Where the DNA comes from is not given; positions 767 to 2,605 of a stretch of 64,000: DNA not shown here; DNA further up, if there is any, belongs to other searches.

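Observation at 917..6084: Candidate dedicated oxidative-folding/export module: two Tat-leader hyper-cysteine-rich proteins followed by a MauE-(thioredoxin)x2 fusion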

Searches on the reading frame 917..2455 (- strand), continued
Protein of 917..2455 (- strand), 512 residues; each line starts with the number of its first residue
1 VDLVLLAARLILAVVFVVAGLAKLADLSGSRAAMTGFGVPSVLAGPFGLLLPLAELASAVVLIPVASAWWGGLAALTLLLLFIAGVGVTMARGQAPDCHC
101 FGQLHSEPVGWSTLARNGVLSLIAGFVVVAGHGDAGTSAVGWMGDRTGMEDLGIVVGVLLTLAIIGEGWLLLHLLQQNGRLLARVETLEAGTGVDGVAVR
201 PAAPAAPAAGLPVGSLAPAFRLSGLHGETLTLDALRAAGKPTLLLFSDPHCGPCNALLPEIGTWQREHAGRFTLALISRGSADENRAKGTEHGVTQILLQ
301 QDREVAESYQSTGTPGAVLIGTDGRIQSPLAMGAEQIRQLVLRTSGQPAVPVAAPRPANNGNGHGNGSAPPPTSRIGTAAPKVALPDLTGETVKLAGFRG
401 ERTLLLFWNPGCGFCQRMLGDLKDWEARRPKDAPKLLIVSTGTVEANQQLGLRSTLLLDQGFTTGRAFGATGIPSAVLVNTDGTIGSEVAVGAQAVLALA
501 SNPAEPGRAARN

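Call 18: find_encoding_contigs(protein=P0083, flank=8000, max_places=2)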
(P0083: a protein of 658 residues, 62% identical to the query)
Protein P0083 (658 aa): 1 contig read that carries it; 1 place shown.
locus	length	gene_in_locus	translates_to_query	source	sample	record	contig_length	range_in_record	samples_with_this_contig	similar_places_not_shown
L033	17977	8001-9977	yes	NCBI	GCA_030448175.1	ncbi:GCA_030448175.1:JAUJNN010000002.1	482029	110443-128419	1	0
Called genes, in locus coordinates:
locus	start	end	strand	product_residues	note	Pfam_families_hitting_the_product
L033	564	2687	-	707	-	PF06480:FtsH_ext, PF00004:AAA, PF07728:AAA_5 (weak), PF17862:AAA_lid_3, PF01434:Peptidase_M41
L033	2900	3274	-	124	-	-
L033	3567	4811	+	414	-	PF07992:Pyr_redox_2 (faint), PF00890:FAD_binding_2 (faint), PF01266:DAO, PF12831:FAD_oxidored (faint), PF13454:NAD_binding_9 (faint)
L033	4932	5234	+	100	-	PF05635:23S_rRNA_IVP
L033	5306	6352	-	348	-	PF03193:RsgA_GTPase, PF01926:MMR_HSR1 (weak)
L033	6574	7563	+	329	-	PF05853:BKACE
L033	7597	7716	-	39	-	-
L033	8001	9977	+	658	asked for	PF07291:MauE, PF13564:DoxX_2 (weak), PF00578:AhpC-TSA, PF13098:Thioredoxin_2, PF00578:AhpC-TSA, PF08534:Redoxin, PF00578:AhpC-TSA, PF08534:Redoxin, +4 more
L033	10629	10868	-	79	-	-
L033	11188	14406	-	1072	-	PF03704:BTAD, PF00931:NB-ARC, PF13191:AAA_16, PF13401:AAA_22 (weak), PF25872:HTH_77, PF17874:TPR_MalT (weak), PF13424:TPR_12 (weak), PF13424:TPR_12, +4 more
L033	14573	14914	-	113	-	-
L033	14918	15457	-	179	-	PF01613:Flavin_Reduct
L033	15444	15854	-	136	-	PF00376:MerR (weak), PF13411:MerR_1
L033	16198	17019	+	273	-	PF04972:BON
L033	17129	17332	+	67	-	-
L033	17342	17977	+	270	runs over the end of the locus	PF03437:BtpA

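Call 19: find_encoding_contigs(protein=P0091, flank=8000, max_places=2)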
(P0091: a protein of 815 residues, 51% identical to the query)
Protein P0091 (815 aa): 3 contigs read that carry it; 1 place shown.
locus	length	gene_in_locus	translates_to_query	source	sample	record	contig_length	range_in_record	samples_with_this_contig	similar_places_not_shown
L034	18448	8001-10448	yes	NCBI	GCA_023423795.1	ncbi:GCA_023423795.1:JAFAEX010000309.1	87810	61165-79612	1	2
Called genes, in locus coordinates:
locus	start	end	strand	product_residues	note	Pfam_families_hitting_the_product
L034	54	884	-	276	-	PF13191:AAA_16 (weak)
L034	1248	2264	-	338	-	PF00156:Pribosyltran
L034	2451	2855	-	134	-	PF02311:AraC_binding (weak), PF07883:Cupin_2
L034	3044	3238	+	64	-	-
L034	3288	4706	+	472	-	PF01134:GIDA (faint), PF07992:Pyr_redox_2, PF13738:Pyr_redox_3, PF00070:Pyr_redox, PF02852:Pyr_redox_dim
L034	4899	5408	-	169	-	PF14803:Zn_ribbon_Nudix (weak), PF00293:NUDIX, PF14815:NUDIX_4 (weak)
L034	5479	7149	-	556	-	PF02776:TPP_enzyme_N, PF00205:TPP_enzyme_M, PF02775:TPP_enzyme_C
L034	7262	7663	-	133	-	PF12844:HTH_19 (weak), PF13560:HTH_31, PF01381:HTH_3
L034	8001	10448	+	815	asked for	PF07291:MauE, PF00578:AhpC-TSA, PF13098:Thioredoxin_2, PF00578:AhpC-TSA, PF08534:Redoxin, PF00578:AhpC-TSA, PF00578:AhpC-TSA, PF08534:Redoxin, +8 more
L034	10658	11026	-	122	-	-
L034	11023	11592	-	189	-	PF00376:MerR (weak), PF13411:MerR_1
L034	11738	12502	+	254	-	PF04972:BON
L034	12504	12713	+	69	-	-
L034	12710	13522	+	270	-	PF03437:BtpA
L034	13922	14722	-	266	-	PF00378:ECH_1, PF16113:ECH_2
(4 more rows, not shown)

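Call 20: find_encoding_contigs(protein=P0147, flank=8000, max_places=2)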
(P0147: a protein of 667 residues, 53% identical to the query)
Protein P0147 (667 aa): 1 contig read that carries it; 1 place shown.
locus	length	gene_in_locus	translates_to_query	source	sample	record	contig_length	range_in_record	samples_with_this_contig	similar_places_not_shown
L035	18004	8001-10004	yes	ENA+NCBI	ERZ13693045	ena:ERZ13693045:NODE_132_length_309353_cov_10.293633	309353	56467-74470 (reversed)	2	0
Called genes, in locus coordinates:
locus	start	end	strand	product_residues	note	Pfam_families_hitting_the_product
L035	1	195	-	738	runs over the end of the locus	PF13089:PP_kinase_N, PF02503:PP_kinase, PF17941:PP_kinase_C_1, PF13091:PLDc_2 (faint), PF13090:PP_kinase_C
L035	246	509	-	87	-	-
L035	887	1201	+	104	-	-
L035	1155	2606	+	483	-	PF00202:Aminotran_3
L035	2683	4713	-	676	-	PF06480:FtsH_ext (weak), PF00004:AAA, PF07728:AAA_5 (weak), PF17862:AAA_lid_3, PF01434:Peptidase_M41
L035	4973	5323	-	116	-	-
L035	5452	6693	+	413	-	PF07992:Pyr_redox_2 (faint), PF00070:Pyr_redox (faint), PF00890:FAD_binding_2 (faint), PF01266:DAO, PF01494:FAD_binding_3 (faint), PF13454:NAD_binding_9 (faint), PF13738:Pyr_redox_3 (faint)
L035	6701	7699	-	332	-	PF03193:RsgA_GTPase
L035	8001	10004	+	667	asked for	PF07291:MauE, PF00578:AhpC-TSA, PF13098:Thioredoxin_2, PF00578:AhpC-TSA, PF08534:Redoxin, PF13098:Thioredoxin_2, PF00578:AhpC-TSA, PF08534:Redoxin, +6 more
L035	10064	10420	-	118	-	-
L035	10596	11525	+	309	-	PF02541:Ppx-GppA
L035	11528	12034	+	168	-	PF05235:CHAD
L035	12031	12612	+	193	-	PF05235:CHAD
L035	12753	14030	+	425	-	PF01546:Peptidase_M20, PF07687:M20_dimer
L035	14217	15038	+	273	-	PF00027:cNMP_binding, PF00325:Crp (faint), PF13545:HTH_Crp_2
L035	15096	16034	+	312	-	PF01073:3Beta_HSD, PF01370:Epimerase, PF04321:RmlD_sub_bind, PF05368:NmrA, PF07993:NAD_binding_4 (faint), PF13460:NAD_binding_10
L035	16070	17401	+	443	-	PF03841:SelA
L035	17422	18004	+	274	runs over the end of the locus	PF02633:Creatininase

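Call 21: find_encoding_contigs(protein=P0071, flank=10000, max_places=3)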
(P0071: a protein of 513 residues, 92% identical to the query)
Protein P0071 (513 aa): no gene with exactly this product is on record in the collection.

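Call 22: find_encoding_contigs(protein=P0141, flank=10000, max_places=3)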
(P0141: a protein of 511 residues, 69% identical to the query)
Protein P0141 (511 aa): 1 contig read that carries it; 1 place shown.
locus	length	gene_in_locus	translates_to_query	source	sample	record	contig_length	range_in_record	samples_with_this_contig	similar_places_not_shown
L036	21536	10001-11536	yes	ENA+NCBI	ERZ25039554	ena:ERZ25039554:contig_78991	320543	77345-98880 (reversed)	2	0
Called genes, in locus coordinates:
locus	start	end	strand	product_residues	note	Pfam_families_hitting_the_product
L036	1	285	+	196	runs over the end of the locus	PF21948:LplA-B_cat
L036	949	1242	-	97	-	-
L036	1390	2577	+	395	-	PF00817:IMS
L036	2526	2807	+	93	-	-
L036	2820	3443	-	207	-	PF07931:CPT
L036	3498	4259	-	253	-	PF13649:Methyltransf_25, PF08241:Methyltransf_11 (weak)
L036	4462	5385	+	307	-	PF02463:SMC_N (faint), PF00005:ABC_tran, PF13304:AAA_21 (weak)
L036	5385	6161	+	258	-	PF01061:ABC2_membrane, PF12698:ABC2_membrane_3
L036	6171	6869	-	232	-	PF13197:DUF4013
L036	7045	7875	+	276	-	PF07728:AAA_5, PF08406:CbbQ_C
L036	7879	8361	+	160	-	-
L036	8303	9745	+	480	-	PF00092:VWA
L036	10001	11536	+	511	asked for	PF07291:MauE, PF00578:AhpC-TSA, PF00085:Thioredoxin (faint), PF13098:Thioredoxin_2, PF00578:AhpC-TSA, PF08534:Redoxin, PF13098:Thioredoxin_2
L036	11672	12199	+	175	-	-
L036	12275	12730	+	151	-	PF06803:DUF1232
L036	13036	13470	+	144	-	PF00034:Cytochrom_C (weak)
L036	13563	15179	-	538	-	PF02776:TPP_enzyme_N, PF00205:TPP_enzyme_M, PF02775:TPP_enzyme_C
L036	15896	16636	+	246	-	PF02040:ArsB, PF03600:CitMHS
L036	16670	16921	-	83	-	-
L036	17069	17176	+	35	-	-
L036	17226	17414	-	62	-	-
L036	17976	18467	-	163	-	PF22679:T1R_D3-like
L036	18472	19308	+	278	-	-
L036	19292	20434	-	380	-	PF04313:HSDR_N (weak)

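Call 34: find_related_loci(query=window:917-2455:-, collection=metagenome_contigs, flank=6000)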
Query window:917-2455:- (512 aa) in metagenome_contigs; peptide patterns used: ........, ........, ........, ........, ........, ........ (x = any residue, [..] = any of these).
600 stretches matched a pattern (row limit reached: there are more); 513 encode a relative of the query (tblastn E <= 1e-3); the best 80 are kept; 80 distinct loci.
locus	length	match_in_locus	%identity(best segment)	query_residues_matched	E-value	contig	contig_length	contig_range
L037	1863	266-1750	67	15-510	0e+0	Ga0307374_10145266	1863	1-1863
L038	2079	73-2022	58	1-508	0e+0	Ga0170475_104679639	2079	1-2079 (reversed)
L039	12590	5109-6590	60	23-505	5e-178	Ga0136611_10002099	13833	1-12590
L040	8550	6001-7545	56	1-503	4e-178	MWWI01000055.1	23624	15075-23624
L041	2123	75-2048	58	1-509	0e+0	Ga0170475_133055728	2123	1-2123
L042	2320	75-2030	57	1-508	0e+0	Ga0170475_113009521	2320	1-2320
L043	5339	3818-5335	58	1-501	6e-177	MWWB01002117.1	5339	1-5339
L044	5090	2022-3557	54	1-500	5e-177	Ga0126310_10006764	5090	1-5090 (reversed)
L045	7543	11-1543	54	1-500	1e-172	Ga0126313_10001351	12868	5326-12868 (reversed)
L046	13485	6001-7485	57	23-499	5e-170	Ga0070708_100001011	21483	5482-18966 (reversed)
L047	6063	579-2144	54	1-508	3e-174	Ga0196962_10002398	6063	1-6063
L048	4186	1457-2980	57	1-509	2e-178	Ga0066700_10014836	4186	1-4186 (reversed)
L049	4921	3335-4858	57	1-509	3e-176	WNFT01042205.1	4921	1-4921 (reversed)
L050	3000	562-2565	56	1-505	0e+0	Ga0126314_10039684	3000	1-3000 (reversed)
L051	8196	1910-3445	57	1-509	9e-172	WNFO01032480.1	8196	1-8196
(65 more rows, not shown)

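Call 41: search_solved_structures(query=window:917-2455:-, max_evalue=0.001)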
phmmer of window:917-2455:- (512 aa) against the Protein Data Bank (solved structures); distinct sequences matched with E-value up to 0.001: 17.
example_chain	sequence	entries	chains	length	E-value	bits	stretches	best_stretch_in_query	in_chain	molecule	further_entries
2yp6_A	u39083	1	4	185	2.2e-09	39.9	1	375-492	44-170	THIOREDOXIN FAMILY PROTEIN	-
4hqz_A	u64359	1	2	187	2.5e-09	39.8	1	375-492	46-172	Thioredoxin family protein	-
2l5o_A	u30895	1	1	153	2.6e-08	36.4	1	379-485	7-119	Putative thioredoxin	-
3hdc_A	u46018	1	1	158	1.1e-07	34.4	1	365-492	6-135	Thioredoxin family protein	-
3kcm_A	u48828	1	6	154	4.1e-07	32.5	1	379-493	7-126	Thioredoxin family protein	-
2lrn_A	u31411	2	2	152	8.4e-07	31.4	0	376-420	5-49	Thiol:disulfide interchange protein | Putative thiol-disulfide oxidoreductase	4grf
4nmu_A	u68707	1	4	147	9e-07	31.3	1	371-494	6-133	Thiol-disulfide oxidoreductase ResA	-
3erw_A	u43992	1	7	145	7.4e-05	25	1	378-485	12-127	Sporulation thiol-disulfide oxidoreductase A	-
2lja_A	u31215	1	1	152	0.0001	24.6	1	380-485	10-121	Putative thiol-disulfide oxidoreductase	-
3gl3_A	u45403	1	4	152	0.00011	24.4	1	377-485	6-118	Putative Thiol:disulfide interchange protein DsbE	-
3hcz_A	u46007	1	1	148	0.00035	22.8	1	376-429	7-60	Possible thiol-disulfide isomerase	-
3c71_A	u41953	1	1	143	0.0004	22.6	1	377-492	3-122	Thiol-disulfide oxidoreductase resA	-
2yn1_A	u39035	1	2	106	0.00046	22.4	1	231-308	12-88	LGPCA THIOREDOXIN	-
2h1b_A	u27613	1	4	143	0.00053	22.2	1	377-490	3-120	Thiol-disulfide oxidoreductase resA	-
4ba7_A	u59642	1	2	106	0.00064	21.9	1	234-307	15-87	LBCA THIOREDOXIN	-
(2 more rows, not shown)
